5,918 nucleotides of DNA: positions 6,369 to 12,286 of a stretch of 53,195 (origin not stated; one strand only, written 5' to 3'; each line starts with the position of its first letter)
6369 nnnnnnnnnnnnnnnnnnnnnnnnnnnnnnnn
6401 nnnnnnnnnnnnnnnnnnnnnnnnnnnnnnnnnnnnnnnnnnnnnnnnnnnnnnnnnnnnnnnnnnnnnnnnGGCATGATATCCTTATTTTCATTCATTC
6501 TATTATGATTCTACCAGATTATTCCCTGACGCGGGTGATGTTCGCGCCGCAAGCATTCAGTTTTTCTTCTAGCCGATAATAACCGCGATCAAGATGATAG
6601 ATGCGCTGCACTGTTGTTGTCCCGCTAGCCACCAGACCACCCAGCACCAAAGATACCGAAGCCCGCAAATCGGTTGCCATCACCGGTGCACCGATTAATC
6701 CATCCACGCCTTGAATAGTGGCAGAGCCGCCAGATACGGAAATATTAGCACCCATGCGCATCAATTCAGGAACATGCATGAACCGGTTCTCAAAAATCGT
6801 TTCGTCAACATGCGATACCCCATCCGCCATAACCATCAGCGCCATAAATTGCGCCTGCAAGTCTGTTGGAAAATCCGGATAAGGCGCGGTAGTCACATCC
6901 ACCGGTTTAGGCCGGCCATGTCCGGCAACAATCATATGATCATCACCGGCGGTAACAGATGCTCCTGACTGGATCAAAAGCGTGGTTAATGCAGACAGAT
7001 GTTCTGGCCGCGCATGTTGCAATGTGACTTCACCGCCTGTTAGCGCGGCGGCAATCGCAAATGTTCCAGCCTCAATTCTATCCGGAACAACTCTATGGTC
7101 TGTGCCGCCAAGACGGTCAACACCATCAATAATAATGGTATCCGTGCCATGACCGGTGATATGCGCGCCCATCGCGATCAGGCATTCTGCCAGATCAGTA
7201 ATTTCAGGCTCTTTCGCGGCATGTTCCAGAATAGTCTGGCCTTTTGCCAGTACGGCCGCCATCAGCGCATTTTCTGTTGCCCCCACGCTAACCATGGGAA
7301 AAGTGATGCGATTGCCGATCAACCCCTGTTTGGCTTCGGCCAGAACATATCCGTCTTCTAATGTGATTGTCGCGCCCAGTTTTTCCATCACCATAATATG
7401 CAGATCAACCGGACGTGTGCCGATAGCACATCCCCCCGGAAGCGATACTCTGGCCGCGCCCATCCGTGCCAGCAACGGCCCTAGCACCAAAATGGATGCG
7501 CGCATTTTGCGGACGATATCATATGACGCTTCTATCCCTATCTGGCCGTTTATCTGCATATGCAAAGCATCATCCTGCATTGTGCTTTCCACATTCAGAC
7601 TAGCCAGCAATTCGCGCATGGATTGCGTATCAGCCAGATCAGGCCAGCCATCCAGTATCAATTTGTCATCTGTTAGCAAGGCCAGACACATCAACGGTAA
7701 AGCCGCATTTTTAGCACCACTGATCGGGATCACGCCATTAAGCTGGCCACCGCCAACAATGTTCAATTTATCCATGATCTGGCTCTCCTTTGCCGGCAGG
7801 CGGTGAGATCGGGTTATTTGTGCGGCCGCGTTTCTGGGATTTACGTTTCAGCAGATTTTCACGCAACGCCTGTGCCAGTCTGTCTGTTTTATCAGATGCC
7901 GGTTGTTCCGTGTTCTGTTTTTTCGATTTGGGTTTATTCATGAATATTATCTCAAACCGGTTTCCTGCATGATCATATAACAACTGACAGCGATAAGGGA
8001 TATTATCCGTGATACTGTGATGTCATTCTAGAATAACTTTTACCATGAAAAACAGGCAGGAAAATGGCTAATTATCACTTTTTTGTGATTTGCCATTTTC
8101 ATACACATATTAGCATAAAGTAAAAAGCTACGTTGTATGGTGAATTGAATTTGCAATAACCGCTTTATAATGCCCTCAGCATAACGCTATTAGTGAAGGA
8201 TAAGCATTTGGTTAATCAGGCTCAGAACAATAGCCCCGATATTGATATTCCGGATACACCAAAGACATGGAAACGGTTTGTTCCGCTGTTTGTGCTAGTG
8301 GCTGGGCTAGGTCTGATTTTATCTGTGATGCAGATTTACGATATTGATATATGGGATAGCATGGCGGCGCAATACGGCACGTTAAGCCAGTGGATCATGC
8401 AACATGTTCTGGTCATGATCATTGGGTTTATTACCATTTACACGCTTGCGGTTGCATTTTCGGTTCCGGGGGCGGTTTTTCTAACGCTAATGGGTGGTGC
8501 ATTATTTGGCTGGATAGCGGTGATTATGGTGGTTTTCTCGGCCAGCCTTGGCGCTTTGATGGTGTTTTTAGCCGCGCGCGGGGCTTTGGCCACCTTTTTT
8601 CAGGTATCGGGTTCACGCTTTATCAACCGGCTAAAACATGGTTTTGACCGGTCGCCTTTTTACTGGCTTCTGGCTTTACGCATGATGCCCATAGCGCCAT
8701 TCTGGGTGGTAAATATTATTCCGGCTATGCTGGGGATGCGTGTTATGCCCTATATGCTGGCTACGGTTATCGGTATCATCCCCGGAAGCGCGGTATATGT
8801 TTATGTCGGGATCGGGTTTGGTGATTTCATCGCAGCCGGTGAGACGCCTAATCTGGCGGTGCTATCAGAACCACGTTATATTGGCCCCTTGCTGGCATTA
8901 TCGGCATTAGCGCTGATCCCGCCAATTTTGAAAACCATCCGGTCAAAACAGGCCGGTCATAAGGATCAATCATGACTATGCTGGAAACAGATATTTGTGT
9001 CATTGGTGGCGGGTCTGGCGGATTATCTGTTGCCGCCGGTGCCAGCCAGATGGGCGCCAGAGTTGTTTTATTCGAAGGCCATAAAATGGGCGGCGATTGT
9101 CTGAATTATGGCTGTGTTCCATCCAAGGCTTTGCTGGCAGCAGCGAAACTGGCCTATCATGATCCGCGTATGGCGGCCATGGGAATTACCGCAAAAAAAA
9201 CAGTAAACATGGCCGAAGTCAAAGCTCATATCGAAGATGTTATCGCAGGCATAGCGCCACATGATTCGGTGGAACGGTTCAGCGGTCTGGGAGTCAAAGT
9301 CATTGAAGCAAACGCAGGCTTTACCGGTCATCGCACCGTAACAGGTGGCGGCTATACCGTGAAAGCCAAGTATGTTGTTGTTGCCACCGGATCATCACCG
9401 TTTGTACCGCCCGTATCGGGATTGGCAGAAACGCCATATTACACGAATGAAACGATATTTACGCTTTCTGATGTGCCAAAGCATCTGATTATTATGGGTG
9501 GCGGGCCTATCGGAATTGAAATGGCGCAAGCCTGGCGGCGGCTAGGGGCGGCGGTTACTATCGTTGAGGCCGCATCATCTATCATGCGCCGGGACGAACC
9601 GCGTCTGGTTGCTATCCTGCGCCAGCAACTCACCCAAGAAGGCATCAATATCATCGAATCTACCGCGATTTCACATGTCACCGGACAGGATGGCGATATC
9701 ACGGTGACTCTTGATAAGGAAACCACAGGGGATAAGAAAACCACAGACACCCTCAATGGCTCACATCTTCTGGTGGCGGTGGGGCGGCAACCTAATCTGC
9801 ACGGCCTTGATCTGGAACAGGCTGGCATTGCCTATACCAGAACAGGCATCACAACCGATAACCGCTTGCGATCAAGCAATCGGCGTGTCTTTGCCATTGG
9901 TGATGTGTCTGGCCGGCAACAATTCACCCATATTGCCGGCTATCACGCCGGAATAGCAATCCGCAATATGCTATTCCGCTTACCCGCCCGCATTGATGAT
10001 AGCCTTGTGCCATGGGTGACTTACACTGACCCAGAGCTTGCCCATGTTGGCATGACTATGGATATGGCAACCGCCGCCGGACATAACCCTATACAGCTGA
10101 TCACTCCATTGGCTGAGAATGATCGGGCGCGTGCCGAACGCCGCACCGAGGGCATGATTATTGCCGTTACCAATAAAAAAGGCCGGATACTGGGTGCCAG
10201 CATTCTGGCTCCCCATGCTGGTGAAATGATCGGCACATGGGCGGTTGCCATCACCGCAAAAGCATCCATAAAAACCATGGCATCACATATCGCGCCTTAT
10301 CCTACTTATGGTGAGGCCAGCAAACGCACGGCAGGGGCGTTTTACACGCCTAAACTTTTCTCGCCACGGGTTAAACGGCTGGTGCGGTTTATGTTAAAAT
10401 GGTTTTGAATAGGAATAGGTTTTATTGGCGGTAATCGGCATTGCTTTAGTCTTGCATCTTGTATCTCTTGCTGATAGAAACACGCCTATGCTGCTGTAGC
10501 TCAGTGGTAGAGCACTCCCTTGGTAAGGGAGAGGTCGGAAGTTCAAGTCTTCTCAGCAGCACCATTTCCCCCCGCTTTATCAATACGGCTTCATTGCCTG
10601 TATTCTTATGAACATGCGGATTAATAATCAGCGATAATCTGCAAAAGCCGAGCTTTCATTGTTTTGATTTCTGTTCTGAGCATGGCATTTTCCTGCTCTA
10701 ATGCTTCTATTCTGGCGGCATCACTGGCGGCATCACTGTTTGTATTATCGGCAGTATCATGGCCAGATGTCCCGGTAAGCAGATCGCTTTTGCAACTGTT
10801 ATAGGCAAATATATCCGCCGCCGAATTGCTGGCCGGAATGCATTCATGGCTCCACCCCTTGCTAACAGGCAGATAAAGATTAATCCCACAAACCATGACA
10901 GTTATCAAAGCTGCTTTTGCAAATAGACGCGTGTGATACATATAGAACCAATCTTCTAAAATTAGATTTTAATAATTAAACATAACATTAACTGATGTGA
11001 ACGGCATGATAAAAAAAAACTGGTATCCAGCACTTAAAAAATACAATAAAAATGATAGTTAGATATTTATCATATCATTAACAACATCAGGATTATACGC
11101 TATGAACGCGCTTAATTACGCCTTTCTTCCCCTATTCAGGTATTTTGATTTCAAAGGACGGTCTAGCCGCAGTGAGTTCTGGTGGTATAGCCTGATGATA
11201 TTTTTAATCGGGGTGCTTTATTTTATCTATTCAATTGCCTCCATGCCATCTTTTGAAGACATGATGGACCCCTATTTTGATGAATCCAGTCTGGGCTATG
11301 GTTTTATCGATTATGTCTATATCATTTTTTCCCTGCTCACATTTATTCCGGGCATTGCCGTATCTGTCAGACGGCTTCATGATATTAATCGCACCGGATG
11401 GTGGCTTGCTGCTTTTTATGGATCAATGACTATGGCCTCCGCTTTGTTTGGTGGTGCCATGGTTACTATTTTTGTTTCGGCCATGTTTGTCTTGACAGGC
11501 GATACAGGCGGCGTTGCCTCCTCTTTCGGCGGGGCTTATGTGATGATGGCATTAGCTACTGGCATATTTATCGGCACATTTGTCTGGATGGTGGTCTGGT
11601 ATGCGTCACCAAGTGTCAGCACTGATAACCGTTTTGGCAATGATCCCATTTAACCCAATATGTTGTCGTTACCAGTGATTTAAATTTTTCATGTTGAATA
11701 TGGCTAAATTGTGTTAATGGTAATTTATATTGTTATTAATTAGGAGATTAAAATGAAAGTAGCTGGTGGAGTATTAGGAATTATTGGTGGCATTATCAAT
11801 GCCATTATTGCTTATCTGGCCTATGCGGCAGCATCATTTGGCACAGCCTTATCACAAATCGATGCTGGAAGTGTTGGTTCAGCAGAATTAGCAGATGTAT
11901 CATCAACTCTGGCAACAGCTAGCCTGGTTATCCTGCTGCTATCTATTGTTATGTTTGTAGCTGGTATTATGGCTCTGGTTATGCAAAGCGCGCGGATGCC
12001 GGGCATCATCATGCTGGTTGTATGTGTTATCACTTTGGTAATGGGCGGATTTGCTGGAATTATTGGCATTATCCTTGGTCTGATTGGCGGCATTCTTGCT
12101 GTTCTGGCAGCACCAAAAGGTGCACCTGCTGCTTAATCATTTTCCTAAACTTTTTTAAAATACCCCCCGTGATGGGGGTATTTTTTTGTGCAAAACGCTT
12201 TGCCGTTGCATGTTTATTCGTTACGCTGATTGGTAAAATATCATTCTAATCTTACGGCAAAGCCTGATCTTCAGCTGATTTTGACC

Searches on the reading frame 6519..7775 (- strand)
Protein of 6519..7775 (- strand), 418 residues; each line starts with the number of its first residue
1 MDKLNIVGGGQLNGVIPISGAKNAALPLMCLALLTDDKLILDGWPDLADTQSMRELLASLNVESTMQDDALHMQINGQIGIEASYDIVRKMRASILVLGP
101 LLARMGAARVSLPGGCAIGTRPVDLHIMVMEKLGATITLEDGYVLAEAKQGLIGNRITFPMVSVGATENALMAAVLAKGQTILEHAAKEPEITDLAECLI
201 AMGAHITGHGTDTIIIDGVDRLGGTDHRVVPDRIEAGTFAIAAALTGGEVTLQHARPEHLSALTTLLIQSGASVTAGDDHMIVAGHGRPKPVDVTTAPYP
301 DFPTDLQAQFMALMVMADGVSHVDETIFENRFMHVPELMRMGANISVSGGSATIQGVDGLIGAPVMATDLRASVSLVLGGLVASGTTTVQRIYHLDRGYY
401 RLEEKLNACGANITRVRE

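Call 21: search_protein_families(library=pfam, proteins=[window:6519-7775:-], max_evalue=0.0001)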
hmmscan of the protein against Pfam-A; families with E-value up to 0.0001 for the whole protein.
window:6519-7775:- (418 aa): 1 family
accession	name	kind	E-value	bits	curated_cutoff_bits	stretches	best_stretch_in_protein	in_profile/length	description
PF00275.25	EPSP_synthase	-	1.8e-100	337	22.8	1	8-406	3-417/417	EPSP synthase (3-phosphoshikimate 1-carboxyvinyltransferase)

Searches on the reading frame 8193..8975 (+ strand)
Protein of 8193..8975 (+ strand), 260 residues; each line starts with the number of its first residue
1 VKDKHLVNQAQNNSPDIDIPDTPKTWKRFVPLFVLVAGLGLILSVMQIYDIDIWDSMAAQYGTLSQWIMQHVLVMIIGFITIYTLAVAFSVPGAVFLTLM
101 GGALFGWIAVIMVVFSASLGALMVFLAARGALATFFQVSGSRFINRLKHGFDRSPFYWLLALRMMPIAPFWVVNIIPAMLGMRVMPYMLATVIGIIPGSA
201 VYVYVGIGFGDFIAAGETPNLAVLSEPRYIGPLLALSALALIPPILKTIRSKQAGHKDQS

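Call 21: search_protein_families(library=pfam, proteins=[window:8193-8975:+], max_evalue=0.0001)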
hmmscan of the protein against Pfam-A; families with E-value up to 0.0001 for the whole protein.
window:8193-8975:+ (260 aa): 1 family
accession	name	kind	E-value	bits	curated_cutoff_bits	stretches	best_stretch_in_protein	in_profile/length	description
PF09335.16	VTT_dom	-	3.4e-16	60.3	33.9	1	91-206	1-121/123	VTT domain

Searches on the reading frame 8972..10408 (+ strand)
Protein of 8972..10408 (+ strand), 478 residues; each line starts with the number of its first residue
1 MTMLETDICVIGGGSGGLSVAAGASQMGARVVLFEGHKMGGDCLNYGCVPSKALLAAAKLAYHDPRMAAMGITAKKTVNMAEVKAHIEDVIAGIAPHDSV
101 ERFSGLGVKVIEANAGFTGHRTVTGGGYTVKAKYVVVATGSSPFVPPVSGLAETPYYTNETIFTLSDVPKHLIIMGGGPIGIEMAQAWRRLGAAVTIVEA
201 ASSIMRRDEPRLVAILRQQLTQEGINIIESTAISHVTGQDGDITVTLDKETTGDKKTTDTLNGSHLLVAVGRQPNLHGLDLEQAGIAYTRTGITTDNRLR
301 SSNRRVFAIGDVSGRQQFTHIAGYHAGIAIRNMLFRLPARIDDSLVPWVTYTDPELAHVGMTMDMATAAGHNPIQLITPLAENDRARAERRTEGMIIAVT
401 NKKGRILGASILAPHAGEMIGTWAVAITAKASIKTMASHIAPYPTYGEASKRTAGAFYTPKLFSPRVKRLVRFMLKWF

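Call 21: search_protein_families(library=pfam, proteins=[window:8972-10408:+], max_evalue=0.0001)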
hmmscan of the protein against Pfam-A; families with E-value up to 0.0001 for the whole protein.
window:8972-10408:+ (478 aa): 10 families
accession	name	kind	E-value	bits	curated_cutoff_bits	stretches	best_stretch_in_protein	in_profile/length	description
PF07992.20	Pyr_redox_2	-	4e-59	200.8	26.1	1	7-325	2-290/291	Pyridine nucleotide-disulphide oxidoreductase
PF02852.28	Pyr_redox_dim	-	8.3e-25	87.6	25.3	1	346-452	1-108/110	Pyridine nucleotide-disulphide oxidoreductase, dimerisation domain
PF00070.33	Pyr_redox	-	1.7e-18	67.3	22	1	171-247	1-79/82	Pyridine nucleotide-disulphide oxidoreductase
PF13738.12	Pyr_redox_3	-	2.3e-11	43.9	30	1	10-295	2-290/305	Pyridine nucleotide-disulphide oxidoreductase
PF01134.28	GIDA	-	2e-06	27.5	22.1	0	7-78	1-67/391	Glucose inhibited division protein A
PF01266.30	DAO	-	5.1e-06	26.7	27.9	0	7-40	1-35/353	FAD dependent oxidoreductase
PF03486.20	HI0933_like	-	7.1e-06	26.1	50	0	7-40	2-35/244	HI0933-like protein Rossmann domain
PF12831.13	FAD_oxidored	-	1.5e-05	24.9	27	0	7-41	1-35/416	FAD dependent oxidoreductase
PF05834.18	Lycopene_cycl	-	4.1e-05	23.3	23.4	0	7-141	1-142/380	Lycopene cyclase protein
PF13450.12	NAD_binding_8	-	5.1e-05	23.9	21.9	0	10-45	1-37/68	NAD(P)-binding Rossmann-like domain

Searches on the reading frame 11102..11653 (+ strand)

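Call 21: search_protein_families(library=pfam, proteins=[window:11102-11653:+], max_evalue=0.0001)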
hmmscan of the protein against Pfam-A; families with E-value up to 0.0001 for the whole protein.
window:11102-11653:+ (183 aa): 1 family
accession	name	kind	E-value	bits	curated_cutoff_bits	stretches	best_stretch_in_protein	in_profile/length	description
PF05656.20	DUF805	-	1.1e-23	84.3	25.7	1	14-179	1-110/111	Protein of unknown function (DUF805)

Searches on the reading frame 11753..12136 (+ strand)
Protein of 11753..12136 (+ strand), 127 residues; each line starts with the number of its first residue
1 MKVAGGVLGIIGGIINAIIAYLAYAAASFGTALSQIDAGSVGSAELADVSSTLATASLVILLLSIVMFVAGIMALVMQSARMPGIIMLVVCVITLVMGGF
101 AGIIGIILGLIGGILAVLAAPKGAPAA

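Call 90: search_protein_families(library=pfam, proteins=[window:11753-12136:+], max_evalue=0.001)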
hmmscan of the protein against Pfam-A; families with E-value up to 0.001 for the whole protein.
window:11753-12136:+ (127 aa): 1 family
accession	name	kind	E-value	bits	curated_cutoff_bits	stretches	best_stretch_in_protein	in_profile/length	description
PF13273.12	DUF4064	-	0.00045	20.8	32.1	1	5-97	5-102/102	Protein of unknown function (DUF4064)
